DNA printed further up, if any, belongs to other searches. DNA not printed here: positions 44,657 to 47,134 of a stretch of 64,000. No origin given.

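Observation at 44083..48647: Tight four-gene operon: DUF62 SAM hydroxide adenosyltransferase - FabG-like reductase - 725-aa BatA_N/VWA membrane protein - lipoprotein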

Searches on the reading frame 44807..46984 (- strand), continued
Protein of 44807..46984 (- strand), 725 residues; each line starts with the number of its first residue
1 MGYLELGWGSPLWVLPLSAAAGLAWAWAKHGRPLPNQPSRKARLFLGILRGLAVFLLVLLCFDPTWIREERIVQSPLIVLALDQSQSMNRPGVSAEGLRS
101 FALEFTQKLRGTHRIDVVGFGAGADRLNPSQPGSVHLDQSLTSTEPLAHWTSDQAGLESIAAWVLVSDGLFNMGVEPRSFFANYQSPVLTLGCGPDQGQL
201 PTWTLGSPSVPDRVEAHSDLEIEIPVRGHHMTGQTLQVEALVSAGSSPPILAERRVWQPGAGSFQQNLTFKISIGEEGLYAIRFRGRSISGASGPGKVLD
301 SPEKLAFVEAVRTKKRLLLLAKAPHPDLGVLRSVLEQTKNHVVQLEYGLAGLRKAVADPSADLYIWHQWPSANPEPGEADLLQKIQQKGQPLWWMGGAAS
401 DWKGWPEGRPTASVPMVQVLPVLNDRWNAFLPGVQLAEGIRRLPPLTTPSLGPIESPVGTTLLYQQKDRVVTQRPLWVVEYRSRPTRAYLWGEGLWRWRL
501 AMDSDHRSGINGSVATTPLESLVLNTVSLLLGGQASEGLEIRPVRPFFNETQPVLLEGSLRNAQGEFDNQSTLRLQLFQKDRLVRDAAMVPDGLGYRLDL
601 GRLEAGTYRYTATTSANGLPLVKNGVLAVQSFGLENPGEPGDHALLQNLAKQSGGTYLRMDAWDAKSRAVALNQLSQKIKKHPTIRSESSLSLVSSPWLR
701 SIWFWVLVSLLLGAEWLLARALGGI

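Call 21: find_related_loci(query=A2, collection=genome_contigs, flank=10000)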
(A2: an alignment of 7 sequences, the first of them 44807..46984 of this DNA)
Query A2 (725 aa) in genome_contigs; peptide patterns used: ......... (x = any residue, [..] = any of these).
600 stretches matched a pattern (row limit reached: there are more); 563 encode a relative of the query (tblastn E <= 1e-3); the best 80 are kept; 80 distinct loci.
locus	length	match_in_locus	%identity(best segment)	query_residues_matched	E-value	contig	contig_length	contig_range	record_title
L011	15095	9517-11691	88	1-725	0e+0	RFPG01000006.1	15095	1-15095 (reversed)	MAG: Sphingobacteriia bacterium isolate WB4_1_1374 contig_100_5, whole genome shotgun sequence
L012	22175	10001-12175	80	1-725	0e+0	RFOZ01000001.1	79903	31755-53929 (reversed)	MAG: Cytophagia bacterium isolate WB4_3_0762 contig_100_0, whole genome shotgun sequence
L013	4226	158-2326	64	1-725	0e+0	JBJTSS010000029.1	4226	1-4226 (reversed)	MAG: Bacteroidota bacterium isolate samp_4447_concoct_1068 samp_4447_94063, whole genome shotgun sequence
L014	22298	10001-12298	41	1-724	3e-167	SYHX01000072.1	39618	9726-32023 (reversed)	MAG: Bacteroidota bacterium isolate F1-60-MAGs141 F1-60__c650352, whole genome shotgun sequence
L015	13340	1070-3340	40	1-724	7e-162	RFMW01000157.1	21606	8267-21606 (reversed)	MAG: Sphingobacteriia bacterium isolate LLD_074 Lanier.contig198552.21606bp, whole genome shotgun sequence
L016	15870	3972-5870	28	10-658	8e-56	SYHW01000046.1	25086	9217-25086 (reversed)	MAG: Bacteroidota bacterium isolate F1-60-MAGs140 F1-60__c445960, whole genome shotgun sequence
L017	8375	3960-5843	26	69-725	3e-54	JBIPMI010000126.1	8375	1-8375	MAG: Bacteroidia bacterium isolate ME2016-07-08_3300034284_group7_bin131 Rohwer_bin1045_scaffold_7509_c1, whole genome s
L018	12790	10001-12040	26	12-720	4e-54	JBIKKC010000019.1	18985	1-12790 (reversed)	MAG: Bacteroidia bacterium isolate ME2014-07-17_3300034279_group5_bin10 Rohwer_bin1041_scaffold_885_c1, whole genome sho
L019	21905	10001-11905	28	47-720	4e-54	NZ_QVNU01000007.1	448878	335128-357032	Taibaiella koreensis strain THG-DT86 NODE_6_length_448878_cov_46.029689, whole genome shotgun sequence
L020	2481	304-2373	26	3-723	3e-53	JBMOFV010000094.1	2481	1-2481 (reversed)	MAG: Chitinophagaceae bacterium isolate Deming_bin.259 contig178596, whole genome shotgun sequence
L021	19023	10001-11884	26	69-725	2e-52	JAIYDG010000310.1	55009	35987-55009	MAG: Bacteroidetes bacterium isolate H1_MAG_00027 pond_H1_MAG_00027_000000000349, whole genome shotgun sequence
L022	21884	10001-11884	25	69-725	5e-52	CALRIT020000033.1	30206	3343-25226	MAG: Vulcanococcus limneticus LL isolate JJ-10NR-37-1-mx-bin484 genome assembly, contig: JJ-MOC8C2-252-C125, whole genom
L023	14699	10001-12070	25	4-725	5e-52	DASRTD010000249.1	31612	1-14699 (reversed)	MAG TPA_asm: Mucilaginibacter sp. isolate SMAG_U6618 k141_1070177, whole genome shotgun sequence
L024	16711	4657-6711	25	12-725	1e-50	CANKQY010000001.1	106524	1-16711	MAG: Bacteroidetes bacterium isolate TE-Jun18-200 genome assembly, contig: TE-Jun18-C54, whole genome shotgun sequence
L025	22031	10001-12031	26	20-725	4e-50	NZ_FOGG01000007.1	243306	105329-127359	Pedobacter rhizosphaerae strain DSM 18610, whole genome shotgun sequence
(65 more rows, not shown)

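Call 28: predict_structure(alignment_id=A1)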
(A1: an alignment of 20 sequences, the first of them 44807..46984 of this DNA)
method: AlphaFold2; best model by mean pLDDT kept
length: 725 residues; sequences in the alignment: 20
mean_pLDDT: 81.8   pTM: 0.51
mean pLDDT of the five models: 81.8, 80.3, 79.1, 79.1, 77.9
residues with pLDDT >= 90: 192; 70-90: 428; 50-70: 89; < 50: 16
segments of 3 or more residues with pLDDT < 50: 506-514
pLDDT, mean of each block of 10 residues (from residue 1): 58 86 89 71 88 92 81 87 87 87 92 90 86 82 83 67 92 77 88 72 77 81 82 85 81 87 80 86 84 57 80 82 92 81 90 86 92 89 90 90 66 75 82 75 87 61 88 87 85 90 54 60 87 68 76 81 77 89 89 81 84 83 84 59 86 90 88 92 85 82 91 89 72
secondary structure, 60 per line:
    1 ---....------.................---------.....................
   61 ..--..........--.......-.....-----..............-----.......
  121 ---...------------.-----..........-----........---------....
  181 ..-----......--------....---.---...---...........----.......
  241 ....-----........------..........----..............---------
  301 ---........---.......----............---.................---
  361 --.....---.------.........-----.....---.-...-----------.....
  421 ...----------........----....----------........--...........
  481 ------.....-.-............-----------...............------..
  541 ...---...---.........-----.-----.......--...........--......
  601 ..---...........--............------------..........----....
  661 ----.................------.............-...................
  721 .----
elements in order (helices of 4 or more, strands of 3 or more residues): E4-7 H14-30 H40-62 E65-74 E77-83 H86-89 H95-108 E114-120 E124-126 H145-154 E160-167 H177-182 E188-193 E202-205 E213-215 E219-229 E234-244 E250-257 E264-273 E278-291 E304-311 E315-321 H326-337 E341-347 H348-357 E363-367 H378-386 E392-396 E416-423 H434-441 E446-449 E460-467 E470-480 E487-491 H495-506 H518-532 E539-543 E547-549 E553-561 E573-579 E582-592 E595-602 E606-616 E619-630 H643-652 E657-660 H665-681 E688-697 H702-721

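Call 29: search_protein_families(library=pfam, alignment_id=A1, max_evalue=0.1)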
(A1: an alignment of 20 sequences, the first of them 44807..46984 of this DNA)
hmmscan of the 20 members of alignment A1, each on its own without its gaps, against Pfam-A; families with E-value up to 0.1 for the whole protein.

A. member 1, window:44807-46984:- (725 aa): 1 family
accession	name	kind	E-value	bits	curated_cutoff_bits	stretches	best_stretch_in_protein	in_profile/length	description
PF13519.12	VWA_2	-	0.0015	19.5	27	1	78-156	1-81/107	von Willebrand factor type A domain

B. families by the number of members that match (of 20 scanned): 15 families
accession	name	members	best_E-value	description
PF13519.12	VWA_2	4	0.0015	von Willebrand factor type A domain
PF00092.34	VWA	3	0.00088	von Willebrand factor type A domain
PF13620.12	CarboxypepD_reg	2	4.1e-05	Carboxypeptidase regulatory-like domain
PF02369.22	Big_1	2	0.015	Bacterial Ig-like domain (group 1)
PF05762.20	VWA_CoxE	1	0.00067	VWA domain containing CoxE-like protein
PF03682.18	UPF0158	1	0.00073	Uncharacterised protein family (UPF0158)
PF22902.2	NOMO1-like_9th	1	0.0026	BOS complex subunit NOMO1-like, beta sandwich domain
PF10138.15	vWA-TerF-like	1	0.013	vWA found in TerF C terminus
PF02653.21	BPD_transp_2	1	0.019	Branched-chain amino acid transport system / permease component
PF07705.17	CARDB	1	0.029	CARDB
PF13585.12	CHU_C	1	0.035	CHU_C Type IX secretion signal domain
PF03918.19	CcmH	1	0.066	Cytochrome C biogenesis protein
PF13768.12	VWA_3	1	0.067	von Willebrand factor type A domain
PF11992.13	TgpA_N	1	0.087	TgpA N-terminal domain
PF21976.1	SMIM43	1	0.088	Small integral membrane protein 43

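Call 54: search_solved_structures(query=A1, max_evalue=1)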
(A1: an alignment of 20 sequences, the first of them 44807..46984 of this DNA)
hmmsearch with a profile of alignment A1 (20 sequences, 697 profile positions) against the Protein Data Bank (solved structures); distinct sequences matched with E-value up to 1: 12.
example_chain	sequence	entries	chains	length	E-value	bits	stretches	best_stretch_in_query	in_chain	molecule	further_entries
4cn8_A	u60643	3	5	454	2.7e-07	32.2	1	75-198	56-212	PROXIMAL THREAD MATRIX PROTEIN 1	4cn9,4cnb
3idu_A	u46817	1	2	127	0.00037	21.8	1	191-296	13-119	Uncharacterized protein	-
2kl6_A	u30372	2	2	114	0.00076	20.8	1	194-296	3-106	Uncharacterized protein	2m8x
4rck_A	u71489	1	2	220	0.00086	20.6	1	76-190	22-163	Hypothetical membrane spanning protein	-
9han_A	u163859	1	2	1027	0.0012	20.2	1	75-199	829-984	Collagen type VI alpha 1 chain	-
9gtu_A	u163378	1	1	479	0.0012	20.1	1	75-199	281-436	Collagen alpha-1(VI) chain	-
8ql1_A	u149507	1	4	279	0.0076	17.5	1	75-164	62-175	NDE1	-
5a8j_A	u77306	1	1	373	0.025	15.8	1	76-164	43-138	VWA2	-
3tvy_A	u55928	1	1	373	0.067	14.4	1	69-140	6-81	Cell wall surface anchor family protein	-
3tw0_A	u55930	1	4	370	0.068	14.4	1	69-140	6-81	Cell wall surface anchor family protein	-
3txa_A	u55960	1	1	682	0.11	13.7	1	67-140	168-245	Cell wall surface anchor family protein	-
6pyo_A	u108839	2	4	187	0.49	11.5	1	75-196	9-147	cDNA FLJ56608, highly similar to Homo sapiens chloride channel, calcium activated, family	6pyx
